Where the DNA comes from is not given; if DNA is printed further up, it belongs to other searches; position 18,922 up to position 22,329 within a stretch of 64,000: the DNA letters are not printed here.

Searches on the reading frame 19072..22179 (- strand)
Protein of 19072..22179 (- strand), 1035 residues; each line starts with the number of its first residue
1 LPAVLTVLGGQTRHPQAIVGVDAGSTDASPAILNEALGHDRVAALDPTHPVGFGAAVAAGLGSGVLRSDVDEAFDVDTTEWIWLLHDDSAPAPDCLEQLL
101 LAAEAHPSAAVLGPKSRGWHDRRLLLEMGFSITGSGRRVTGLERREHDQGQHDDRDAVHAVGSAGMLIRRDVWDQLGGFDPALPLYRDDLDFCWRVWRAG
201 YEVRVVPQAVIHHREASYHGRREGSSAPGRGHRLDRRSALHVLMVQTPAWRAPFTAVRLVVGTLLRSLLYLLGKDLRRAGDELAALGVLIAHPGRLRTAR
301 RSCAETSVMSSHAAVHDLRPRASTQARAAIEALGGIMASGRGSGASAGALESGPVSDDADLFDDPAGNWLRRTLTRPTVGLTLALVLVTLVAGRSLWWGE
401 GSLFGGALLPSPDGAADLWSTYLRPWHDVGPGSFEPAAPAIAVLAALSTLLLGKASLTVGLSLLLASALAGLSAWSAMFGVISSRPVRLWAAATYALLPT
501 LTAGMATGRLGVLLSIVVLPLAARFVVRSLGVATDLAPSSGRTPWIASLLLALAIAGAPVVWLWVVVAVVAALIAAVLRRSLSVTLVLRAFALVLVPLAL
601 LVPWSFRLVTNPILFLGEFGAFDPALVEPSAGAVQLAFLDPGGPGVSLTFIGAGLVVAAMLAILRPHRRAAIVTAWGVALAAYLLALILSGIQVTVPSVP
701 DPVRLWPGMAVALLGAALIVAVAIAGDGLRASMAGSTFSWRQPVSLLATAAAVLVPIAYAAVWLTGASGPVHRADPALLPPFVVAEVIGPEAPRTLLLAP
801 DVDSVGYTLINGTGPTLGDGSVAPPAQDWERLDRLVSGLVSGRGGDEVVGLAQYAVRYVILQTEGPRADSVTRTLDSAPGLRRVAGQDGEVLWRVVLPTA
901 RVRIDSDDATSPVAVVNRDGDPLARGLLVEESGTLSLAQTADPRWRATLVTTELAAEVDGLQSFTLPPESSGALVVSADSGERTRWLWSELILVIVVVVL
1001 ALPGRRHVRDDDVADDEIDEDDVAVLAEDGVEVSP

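Call 37: search_protein_families(library=pfam, proteins=[window:19072-22179:-], max_evalue=0.00001)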
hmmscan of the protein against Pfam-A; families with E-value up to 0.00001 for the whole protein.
window:19072-22179:- (1035 aa): 3 families
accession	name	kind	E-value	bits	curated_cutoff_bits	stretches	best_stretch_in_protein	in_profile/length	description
PF13641.12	Glyco_tranf_2_3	-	3.3e-17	63.7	27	1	41-218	59-216/230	Glycosyltransferase like family 2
PF00535.33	Glycos_transf_2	-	5.3e-08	33.4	23.3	1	14-174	26-165/168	Glycosyl transferase family 2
PF13632.12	Glyco_trans_2_3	-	7.3e-08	32.9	27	1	81-213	1-123/198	Glycosyl transferase family group 2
